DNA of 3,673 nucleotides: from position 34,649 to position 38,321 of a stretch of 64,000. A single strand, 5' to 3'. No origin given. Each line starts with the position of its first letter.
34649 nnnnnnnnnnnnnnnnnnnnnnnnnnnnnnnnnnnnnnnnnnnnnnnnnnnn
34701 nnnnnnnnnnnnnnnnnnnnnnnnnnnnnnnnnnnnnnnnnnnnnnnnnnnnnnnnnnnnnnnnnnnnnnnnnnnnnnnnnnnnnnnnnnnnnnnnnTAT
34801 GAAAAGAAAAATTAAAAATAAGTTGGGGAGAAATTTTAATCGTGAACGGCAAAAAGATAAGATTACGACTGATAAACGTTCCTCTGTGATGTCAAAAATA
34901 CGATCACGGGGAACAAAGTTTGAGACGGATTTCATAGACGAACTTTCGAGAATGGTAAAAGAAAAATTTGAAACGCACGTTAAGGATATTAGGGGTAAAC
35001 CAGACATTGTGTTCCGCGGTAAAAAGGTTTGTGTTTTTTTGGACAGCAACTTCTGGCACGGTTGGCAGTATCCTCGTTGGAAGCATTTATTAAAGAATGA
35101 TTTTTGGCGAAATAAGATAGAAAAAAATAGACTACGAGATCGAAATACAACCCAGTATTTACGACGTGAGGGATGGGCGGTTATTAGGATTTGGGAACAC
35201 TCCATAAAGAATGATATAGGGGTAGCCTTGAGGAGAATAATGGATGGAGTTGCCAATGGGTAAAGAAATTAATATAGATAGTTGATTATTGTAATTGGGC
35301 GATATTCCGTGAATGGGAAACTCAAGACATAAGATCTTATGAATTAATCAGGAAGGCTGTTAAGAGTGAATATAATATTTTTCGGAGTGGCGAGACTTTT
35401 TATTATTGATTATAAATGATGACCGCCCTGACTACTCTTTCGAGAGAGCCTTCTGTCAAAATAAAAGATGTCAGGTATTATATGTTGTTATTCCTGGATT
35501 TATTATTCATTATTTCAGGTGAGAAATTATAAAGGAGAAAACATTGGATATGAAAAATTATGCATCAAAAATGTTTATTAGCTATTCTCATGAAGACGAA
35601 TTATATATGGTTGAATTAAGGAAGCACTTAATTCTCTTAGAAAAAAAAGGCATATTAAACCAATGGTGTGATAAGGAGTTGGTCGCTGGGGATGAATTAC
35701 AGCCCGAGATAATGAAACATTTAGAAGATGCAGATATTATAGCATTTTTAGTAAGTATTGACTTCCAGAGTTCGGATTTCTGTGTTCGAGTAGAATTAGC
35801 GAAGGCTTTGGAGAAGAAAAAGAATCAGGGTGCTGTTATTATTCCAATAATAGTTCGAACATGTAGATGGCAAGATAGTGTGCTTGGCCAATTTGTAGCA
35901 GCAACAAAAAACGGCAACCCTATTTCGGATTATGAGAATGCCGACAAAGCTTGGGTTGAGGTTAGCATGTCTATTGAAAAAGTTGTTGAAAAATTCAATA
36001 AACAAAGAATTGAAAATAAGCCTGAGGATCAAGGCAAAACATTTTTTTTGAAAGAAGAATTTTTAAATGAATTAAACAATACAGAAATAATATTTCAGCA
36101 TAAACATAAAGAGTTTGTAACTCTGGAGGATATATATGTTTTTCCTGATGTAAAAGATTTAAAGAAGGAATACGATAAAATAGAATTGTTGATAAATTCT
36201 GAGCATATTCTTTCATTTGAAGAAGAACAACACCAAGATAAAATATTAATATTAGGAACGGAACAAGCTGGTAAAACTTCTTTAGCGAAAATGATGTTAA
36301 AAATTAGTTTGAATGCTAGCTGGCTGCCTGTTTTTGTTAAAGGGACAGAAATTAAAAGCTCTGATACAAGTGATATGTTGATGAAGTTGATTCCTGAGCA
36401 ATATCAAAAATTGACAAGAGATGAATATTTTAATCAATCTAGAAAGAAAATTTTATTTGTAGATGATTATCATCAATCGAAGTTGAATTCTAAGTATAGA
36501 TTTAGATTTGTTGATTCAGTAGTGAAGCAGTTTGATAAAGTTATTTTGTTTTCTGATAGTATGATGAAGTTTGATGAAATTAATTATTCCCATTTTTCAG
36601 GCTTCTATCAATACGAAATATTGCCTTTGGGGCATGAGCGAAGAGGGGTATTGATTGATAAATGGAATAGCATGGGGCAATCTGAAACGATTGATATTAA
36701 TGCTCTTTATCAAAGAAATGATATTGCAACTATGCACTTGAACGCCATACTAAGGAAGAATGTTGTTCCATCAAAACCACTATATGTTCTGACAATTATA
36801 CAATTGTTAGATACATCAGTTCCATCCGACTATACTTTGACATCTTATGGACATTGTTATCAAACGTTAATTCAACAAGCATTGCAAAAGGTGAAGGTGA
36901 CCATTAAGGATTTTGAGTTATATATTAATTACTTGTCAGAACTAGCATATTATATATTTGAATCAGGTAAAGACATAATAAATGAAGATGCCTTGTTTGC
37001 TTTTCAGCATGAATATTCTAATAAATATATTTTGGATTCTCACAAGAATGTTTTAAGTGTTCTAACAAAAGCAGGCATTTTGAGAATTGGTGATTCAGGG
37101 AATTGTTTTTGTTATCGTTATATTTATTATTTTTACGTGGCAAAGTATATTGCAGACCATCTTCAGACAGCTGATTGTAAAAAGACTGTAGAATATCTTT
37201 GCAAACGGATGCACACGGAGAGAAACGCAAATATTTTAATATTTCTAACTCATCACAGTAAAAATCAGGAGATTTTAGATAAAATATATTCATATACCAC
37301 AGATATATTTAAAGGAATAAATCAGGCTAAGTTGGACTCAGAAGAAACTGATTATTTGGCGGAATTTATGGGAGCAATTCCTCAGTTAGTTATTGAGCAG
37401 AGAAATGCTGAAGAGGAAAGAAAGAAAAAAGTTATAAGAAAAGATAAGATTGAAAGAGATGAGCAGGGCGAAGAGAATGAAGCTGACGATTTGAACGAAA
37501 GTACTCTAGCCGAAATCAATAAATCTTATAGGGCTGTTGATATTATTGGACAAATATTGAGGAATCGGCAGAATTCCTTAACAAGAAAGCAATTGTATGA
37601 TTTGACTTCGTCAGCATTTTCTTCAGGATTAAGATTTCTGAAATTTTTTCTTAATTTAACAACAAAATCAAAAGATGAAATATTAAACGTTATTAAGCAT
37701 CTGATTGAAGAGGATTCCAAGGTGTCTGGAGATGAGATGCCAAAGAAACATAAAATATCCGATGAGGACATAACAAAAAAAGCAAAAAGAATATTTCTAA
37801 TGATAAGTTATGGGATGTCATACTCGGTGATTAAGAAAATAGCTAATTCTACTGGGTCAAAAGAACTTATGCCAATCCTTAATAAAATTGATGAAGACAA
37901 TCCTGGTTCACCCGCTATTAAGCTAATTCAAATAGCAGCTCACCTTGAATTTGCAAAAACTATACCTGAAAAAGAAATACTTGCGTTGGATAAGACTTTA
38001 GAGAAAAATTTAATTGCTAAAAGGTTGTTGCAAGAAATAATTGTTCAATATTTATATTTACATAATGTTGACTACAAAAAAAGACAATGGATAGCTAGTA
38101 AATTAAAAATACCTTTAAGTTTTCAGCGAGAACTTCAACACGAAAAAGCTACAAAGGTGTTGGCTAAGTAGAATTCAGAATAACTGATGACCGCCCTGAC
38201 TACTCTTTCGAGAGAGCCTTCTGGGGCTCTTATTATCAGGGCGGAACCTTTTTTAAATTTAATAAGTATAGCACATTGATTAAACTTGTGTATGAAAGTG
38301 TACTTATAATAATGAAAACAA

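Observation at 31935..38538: Compositionally distinct defense island (R-M + Vsr + TIR-NTPase) inserted within a glycan biosynthesis supercluster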

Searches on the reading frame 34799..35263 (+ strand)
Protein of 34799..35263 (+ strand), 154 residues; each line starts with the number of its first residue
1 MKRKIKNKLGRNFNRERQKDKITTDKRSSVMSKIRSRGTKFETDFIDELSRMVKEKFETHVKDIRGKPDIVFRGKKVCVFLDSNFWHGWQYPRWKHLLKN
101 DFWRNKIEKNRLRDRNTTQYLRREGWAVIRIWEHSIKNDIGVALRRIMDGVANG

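Call 5: search_protein_families(library=pfam, proteins=[window:34799-35263:+])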
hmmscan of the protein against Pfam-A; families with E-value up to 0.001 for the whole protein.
window:34799-35263:+ (154 aa): 3 families
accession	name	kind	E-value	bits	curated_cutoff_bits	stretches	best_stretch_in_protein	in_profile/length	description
PF03852.21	Vsr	-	1.1e-15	57.7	27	1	20-90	2-71/74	DNA mismatch endonuclease Vsr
PF04480.18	DUF559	-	0.00031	21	20.6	1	109-149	66-106/109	Protein of unknown function (DUF559)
PF18741.7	MTES_1575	-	0.00045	20.7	38.2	0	108-147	53-92/96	REase_MTES_1575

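Call 6: search_protein_families(library=padloc, proteins=[window:34799-35263:+], max_evalue=0.01)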
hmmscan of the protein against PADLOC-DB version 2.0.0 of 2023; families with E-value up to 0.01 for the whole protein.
window:34799-35263:+ (154 aa): 1 family
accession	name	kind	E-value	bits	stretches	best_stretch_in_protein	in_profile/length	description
PDLC03397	Vsr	-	9.9e-11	40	1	26-137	9-120/156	Type II nicking endonuclease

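Call 38: search_protein_families(library=ncbifam, proteins=[window:34799-35263:+], max_evalue=0.01)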
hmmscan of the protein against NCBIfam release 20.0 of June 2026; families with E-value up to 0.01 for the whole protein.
window:34799-35263:+ (154 aa): 1 family
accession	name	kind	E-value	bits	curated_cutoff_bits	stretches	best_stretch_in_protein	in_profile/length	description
TIGR00632.1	vsr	subfamily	3.1e-27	95.2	97.85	1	19-134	2-118/119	DNA mismatch endonuclease Vsr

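Call 90: search_solved_structures(query=window:34799-35263:+, max_evalue=0.001, show_alignments=1)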
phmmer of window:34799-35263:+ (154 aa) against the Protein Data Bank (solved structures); distinct sequences matched with E-value up to 0.001: 3.
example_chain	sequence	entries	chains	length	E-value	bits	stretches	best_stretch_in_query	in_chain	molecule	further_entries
1cw0_A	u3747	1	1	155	3.1e-09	40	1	27-137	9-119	PROTEIN (DNA MISMATCH ENDONUCLEASE)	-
1vsr_A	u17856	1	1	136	1.8e-08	37.5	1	61-137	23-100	PROTEIN (VSR ENDONUCLEASE)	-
1odg_A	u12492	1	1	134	1.9e-08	37.5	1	61-137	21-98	DNA MISMATCH ENDONUCLEASE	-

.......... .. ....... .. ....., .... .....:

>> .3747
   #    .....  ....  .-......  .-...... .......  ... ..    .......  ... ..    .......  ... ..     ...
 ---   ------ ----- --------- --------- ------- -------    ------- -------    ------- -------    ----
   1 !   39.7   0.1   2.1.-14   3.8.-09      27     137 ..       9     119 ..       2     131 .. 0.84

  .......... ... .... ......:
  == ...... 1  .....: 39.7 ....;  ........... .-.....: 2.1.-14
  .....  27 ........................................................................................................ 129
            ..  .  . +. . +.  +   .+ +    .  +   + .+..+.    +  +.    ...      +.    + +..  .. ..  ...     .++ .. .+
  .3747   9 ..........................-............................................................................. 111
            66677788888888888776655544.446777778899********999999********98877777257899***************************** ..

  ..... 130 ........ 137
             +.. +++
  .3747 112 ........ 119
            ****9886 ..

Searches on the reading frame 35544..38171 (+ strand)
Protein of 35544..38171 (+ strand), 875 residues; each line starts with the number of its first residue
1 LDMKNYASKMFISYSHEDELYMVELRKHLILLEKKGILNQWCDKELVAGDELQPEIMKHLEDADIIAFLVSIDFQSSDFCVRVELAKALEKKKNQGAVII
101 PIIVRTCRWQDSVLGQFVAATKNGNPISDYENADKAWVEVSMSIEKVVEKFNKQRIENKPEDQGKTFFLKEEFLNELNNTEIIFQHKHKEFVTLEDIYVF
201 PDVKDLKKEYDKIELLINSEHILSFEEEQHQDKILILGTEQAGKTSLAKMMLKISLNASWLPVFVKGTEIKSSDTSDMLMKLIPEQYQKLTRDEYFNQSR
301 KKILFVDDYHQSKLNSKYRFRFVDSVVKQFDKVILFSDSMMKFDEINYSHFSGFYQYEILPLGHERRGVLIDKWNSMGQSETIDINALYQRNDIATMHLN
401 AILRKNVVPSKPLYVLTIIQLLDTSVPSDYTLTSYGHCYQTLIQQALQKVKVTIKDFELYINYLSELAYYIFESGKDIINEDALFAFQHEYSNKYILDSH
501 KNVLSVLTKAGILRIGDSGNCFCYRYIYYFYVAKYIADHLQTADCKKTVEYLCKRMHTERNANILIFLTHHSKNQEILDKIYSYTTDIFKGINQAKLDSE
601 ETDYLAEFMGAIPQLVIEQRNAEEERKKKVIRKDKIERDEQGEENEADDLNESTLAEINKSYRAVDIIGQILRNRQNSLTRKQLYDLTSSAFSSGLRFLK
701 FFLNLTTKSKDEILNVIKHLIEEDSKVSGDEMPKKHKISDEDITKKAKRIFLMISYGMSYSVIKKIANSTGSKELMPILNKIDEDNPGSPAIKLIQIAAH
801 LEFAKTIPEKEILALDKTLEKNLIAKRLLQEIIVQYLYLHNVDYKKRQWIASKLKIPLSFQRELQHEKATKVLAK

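Call 5: search_protein_families(library=pfam, proteins=[window:35544-38171:+])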
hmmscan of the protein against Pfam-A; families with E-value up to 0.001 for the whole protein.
window:35544-38171:+ (875 aa): 4 families
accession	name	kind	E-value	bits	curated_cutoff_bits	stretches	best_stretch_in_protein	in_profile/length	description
PF13676.11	TIR_2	-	1.9e-13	51.4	28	1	11-118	2-104/122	TIR domain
PF01582.25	TIR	-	8.6e-07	29.3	21.3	1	16-123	12-116/179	TIR domain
PF24406.1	nSTAND_NTPase4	-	1.5e-06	28.6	27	1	484-532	8-58/58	Novel STAND NTPase 4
PF12775.13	AAA_7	-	0.00013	22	25.8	1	229-315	31-115/181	P-loop containing dynein motor region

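Call 6: search_protein_families(library=padloc, proteins=[window:35544-38171:+], max_evalue=0.01)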
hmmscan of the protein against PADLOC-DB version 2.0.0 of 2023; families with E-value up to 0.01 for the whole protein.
window:35544-38171:+ (875 aa): 4 families
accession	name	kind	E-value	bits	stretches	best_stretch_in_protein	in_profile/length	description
PDLC05050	PDC-S60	-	6.4e-105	350.3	1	124-868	143-900/906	-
PDLC00420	ThsB1|ThsB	-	1.8e-42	143.6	1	9-163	3-157/319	TIR-like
PDLC02012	SAVED5--SAVED_TIR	-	2.6e-08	31.4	1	3-108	9-109/404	-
PDLC00419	ThsB1|ThsB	-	0.0016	16.3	1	7-105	27-125/165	TIR-like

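Call 30: find_homologous_proteins(query=window:35550-38171:+, max_evalue=0.00001)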
Query window:35550-38171:+ (873 aa): 138 proteins with E <= 0.00001 among 8000 candidates; the best 120 are listed.
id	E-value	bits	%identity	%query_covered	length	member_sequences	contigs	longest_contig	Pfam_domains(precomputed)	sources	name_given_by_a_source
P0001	0.0e+0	1931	100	100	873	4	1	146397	PF01582.26,PF24406.2,PF13676.12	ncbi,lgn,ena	-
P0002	3.2e-279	947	52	98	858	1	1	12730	PF01582.26,PF24406.2,PF13676.12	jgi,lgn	-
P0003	5.6e-273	926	51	98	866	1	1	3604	PF24406.2,PF13676.12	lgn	-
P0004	5.3e-262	890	49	99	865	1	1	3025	PF01582.26,PF24406.2,PF13676.12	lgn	-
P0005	8.8e-260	882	48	98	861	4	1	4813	PF24406.2,PF13676.12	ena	-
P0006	1.5e-257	875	49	98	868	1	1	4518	PF24406.2,PF13676.12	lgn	-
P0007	1.8e-253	862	47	99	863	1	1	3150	PF01582.26,PF24406.2,PF13676.12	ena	-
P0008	4.9e-252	857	47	99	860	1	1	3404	PF24406.2,PF13676.12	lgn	-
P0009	3.5e-247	841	47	99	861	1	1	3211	PF01582.26,PF24406.2,PF13676.12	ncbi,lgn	-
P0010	6.1e-246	837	46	100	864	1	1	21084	PF01582.26,PF24406.2,PF13676.12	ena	-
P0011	1.0e-245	836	47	98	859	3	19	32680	PF01582.26,PF24406.2,PF13676.12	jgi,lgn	jgi:GTPase SAR1 family protein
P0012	1.8e-245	835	46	98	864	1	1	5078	PF24406.2,PF13676.12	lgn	-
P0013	1.9e-243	828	46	98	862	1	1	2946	PF01582.26,PF24406.2,PF13676.12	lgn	-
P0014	6.1e-237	807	45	98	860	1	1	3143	PF24406.2,PF13676.12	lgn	-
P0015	1.0e-232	793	43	99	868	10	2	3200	PF01582.26,PF24406.2,PF13676.12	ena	-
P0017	3.8e-226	771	43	99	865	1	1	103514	PF24406.2,PF13676.12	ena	-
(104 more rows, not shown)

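Call 38: search_protein_families(library=ncbifam, proteins=[window:35550-38171:+], max_evalue=0.01)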
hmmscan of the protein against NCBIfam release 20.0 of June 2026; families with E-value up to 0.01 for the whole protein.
window:35550-38171:+ (873 aa): 1 family
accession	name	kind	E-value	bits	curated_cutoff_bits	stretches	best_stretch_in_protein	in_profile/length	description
NF053861.1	DS8_antiphage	equivalog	3.9e-185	617.4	790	1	143-854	284-994/994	anti-phage protein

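Call 43: find_encoding_contigs(protein=P0002, flank=6000, max_places=2)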
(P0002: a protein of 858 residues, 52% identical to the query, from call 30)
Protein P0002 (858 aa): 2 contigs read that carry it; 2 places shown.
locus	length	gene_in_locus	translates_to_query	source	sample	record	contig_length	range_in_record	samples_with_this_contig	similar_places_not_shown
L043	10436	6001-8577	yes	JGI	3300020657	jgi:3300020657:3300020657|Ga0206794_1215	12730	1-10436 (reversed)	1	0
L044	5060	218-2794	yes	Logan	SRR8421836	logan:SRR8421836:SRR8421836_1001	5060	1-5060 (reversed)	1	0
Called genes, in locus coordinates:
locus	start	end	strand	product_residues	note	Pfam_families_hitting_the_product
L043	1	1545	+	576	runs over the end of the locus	PF02384:N6_Mtase, PF07669:Eco57I, PF12950:TaqI_C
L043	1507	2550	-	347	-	-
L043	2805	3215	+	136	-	-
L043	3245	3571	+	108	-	-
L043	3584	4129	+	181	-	-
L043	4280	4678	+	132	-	-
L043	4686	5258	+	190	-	PF08937:ThsB_TIR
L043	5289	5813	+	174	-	PF13676:TIR_2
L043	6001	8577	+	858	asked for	PF01582:TIR (weak), PF13676:TIR_2, PF24406:nSTAND_NTPase4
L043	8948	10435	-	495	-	?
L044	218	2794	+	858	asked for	PF01582:TIR (weak), PF13676:TIR_2, PF24406:nSTAND_NTPase4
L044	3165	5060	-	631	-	?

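Call 44: find_encoding_contigs(protein=P0017, flank=8000, max_places=2)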
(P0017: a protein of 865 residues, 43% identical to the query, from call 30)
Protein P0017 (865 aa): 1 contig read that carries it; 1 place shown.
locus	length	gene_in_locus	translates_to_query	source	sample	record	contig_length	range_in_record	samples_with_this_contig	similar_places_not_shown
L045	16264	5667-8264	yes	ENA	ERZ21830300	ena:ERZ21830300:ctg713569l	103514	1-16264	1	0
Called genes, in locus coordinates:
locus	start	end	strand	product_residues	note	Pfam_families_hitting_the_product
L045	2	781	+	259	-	?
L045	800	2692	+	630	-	PF04326:SLFN_AlbA_2, PF13749:HATPase_c_4, PF21247:Fic-like_C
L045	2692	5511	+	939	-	PF01555:N6_N4_Mtase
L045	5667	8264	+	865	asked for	PF13676:TIR_2, PF24406:nSTAND_NTPase4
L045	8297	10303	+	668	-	PF08665:PglZ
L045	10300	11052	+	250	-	-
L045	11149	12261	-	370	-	PF08239:SH3_3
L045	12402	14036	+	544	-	PF02321:OEP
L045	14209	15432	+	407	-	PF25917:BSH_RND, PF25973:BSH_CzcB (faint), PF25967:RND-MFP_C (weak)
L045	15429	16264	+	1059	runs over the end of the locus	PF00873:ACR_tran, PF03176:MMPL (weak)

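Call 89: search_solved_structures(query=A2, max_evalue=0.01)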
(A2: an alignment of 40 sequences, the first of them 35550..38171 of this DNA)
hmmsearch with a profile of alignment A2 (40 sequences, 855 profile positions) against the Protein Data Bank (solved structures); distinct sequences matched with E-value up to 0.01: 50.
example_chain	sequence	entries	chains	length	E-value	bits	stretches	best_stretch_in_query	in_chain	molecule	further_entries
9mud_K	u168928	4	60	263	1.6e-09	39.6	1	5-102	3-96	Cat1 (CRISPR associated TIR 1) pentagonal filament | Cat1 (CRISPR associated TIR 1) pentagonal filament assembly | Cat1 (CRISPR-associated TIR 1)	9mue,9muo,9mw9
7uxr_A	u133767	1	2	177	3.1e-07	32.1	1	3-99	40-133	TIR domain protein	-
4om7_A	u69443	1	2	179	3.5e-07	31.9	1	5-121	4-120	Toll-like receptor 6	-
3jrn_A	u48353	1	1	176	3.9e-07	31.7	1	3-127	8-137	AT1G72930 protein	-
7ylf_A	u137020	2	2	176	6.8e-07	30.9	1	3-101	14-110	Toll-like receptor 15 | Toll-like receptor 2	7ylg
7uwg_A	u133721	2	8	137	8.4e-07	30.6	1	3-125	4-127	Molecular chaperone Tir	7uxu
1fyv_A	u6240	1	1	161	1.4e-06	29.9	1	4-100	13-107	TOLL-LIKE RECEPTOR 1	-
7nuw_A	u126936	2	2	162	1.4e-06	29.9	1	4-100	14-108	Toll-like receptor 1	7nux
7nt7_A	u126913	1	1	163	1.4e-06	29.9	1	4-100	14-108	Toll-like receptor 1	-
2v55_B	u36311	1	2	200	1.9e-06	29.4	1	209-351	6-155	RHO-RELATED GTP-BINDING PROTEIN RHOE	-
8g83_A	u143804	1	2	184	2e-06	29.3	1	3-125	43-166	NAD(+) hydrolase AbTIR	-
7jlv_A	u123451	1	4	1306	5.5e-06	27.9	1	4-99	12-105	Disease resistance protein Roq1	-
7jlu_A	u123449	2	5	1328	5.8e-06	27.9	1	4-99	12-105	Disease resistance protein Roq1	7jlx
3h16_A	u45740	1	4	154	1.7e-05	26.3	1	4-101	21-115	TIR protein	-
3ozi_A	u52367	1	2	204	3.1e-05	25.4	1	4-128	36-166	L6tr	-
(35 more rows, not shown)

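Call 97: predict_structure(alignment_id=A2)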
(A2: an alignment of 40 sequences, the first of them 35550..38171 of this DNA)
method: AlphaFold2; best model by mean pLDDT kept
length: 873 residues; sequences in the alignment: 40
mean_pLDDT: 82.7   pTM: 0.50
mean pLDDT of the five models: 82.7, 81.3, 81.0, 79.8, 77.0
residues with pLDDT >= 90: 341; 70-90: 417; 50-70: 54; < 50: 61
segments of 3 or more residues with pLDDT < 50: 157-161, 424-431, 621-625, 630-648, 727-734, 868-873
pLDDT, mean of each block of 10 residues (from residue 1): 77 93 92 88 80 89 95 90 90 89 92 89 91 92 89 59 74 88 80 91 69 75 61 90 93 89 93 90 90 88 94 89 92 91 82 89 84 85 79 74 65 80 46 63 80 86 94 88 93 88 89 84 87 92 93 88 87 89 89 90 81 65 48 42 44 84 88 83 93 93 83 78 56 61 79 84 89 91 91 93 90 90 90 85 90 85 61 30
secondary structure, 60 per line:
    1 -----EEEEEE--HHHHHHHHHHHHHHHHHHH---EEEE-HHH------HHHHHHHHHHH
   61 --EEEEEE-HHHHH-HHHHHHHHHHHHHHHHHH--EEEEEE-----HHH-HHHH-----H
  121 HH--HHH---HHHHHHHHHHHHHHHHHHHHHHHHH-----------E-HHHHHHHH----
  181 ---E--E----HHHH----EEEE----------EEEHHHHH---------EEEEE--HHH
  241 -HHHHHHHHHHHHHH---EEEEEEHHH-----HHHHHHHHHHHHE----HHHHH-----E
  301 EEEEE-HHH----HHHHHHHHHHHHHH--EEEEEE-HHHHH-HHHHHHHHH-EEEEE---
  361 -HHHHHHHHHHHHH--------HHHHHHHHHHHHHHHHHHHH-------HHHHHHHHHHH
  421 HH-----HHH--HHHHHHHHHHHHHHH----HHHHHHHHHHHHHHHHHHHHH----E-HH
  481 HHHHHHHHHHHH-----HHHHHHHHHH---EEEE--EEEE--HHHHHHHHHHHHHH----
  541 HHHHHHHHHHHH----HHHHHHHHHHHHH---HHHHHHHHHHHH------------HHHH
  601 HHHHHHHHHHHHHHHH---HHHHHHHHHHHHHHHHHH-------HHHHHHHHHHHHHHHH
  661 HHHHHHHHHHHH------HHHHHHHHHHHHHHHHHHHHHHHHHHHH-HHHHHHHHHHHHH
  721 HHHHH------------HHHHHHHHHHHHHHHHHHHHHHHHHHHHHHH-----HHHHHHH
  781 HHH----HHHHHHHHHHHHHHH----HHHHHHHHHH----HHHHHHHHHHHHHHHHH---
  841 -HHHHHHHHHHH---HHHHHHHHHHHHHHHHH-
elements in order (helices of 4 or more, strands of 3 or more residues): E6-11 H14-32 E36-39 H50-60 E63-68 H70-74 H76-93 E96-101 H111-114 H131-155 H169-176 H192-195 E200-203 E214-216 H217-221 E231-235 H242-255 E259-264 H273-284 H290-294 E300-305 H314-327 E330-335 H337-341 H343-351 E353-357 H362-374 H383-402 H410-422 H433-447 H452-472 H479-492 H498-507 E511-514 E517-520 H523-536 H541-552 H557-569 H573-584 H597-616 H620-637 H645-672 H679-706 H708-725 H738-768 H774-783 H788-802 H807-816 H821-837 H842-852 H856-872

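Call 99: fold_search(model_id=the predicted structure, library=pdb)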
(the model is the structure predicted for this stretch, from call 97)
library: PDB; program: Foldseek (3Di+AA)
matches with E <= 10: 1158; with E <= 0.001: 46
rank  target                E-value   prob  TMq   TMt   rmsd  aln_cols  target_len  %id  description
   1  7dfv_B                6.5e-10  1.00  0.17  0.25  16.9       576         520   14  Cryo-EM structure of plant NLR RPP1 tetramer core part (released 2020-12-16)
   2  7crc_B                8.5e-10  1.00  0.17  0.14  16.3       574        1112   11  Cryo-EM structure of plant NLR RPP1 tetramer in complex with ATR1 (released 2020-12-16)
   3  7dfv_A                2.1e-09  1.00  0.18  0.28  15.4       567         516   12  Cryo-EM structure of plant NLR RPP1 tetramer core part (released 2020-12-16)
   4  7wbt_A                4.5e-08  1.00  0.25  0.24  11.8       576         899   12  Crystal structure of bovine NLRP9 (released 2022-04-06)
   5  7crc_A                1.3e-07  1.00  0.16  0.14  16.5       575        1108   13  Cryo-EM structure of plant NLR RPP1 tetramer in complex with ATR1 (released 2020-12-16)
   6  9gu4                  1.4e-07  1.00  0.24  0.38  13.7       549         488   10  Crystal structure of NLRP3 in complex with inhibitor NP3-253 (released 2024-12-11)
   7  7wbu                  1.4e-07  1.00  0.26  0.25  16.8       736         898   11  Cryo-EM structure of bovine NLRP9 (released 2022-04-06)
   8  8ri2                  1.9e-07  1.00  0.26  0.41  12.7       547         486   11  Crystal structure of NLRP3 in complex with inhibitor NP3-562 (released 2024-01-17)
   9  7pzc_A                3.0e-07  1.00  0.31  0.27  20.4       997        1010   10  Cryo-EM structure of the NLRP3 decamer bound to the inhibitor CRID3 (released 2022-01-26)
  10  5irm_C                5.1e-07  1.00  0.28  0.31  14.3       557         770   12  Crystal structure of rabbit NOD2 in an ADP-bound state (Crystal form2) (released 2016-06-29)
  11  8swf_A                6.1e-07  1.00  0.21  0.21  15.3       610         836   11  Cryo-EM structure of NLRP3 open octamer (released 2024-02-14)
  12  7alv                  7.3e-07  1.00  0.30  0.48   8.6       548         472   11  Crystal Structure of NLRP3 NACHT domain in complex with a potent inhibitor (released 2021-10-20)
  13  8swf_C                1.0e-06  1.00  0.20  0.20  13.8       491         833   11  Cryo-EM structure of NLRP3 open octamer (released 2024-02-14)
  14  9hg4                  1.4e-06  1.00  0.26  0.42   8.7       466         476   12  NACHT domain of NLRP3 in complex with DFV890 (released 2025-03-19)
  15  7pzc_B                1.7e-06  1.00  0.31  0.31  15.8       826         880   10  Cryo-EM structure of the NLRP3 decamer bound to the inhibitor CRID3 (released 2022-01-26)
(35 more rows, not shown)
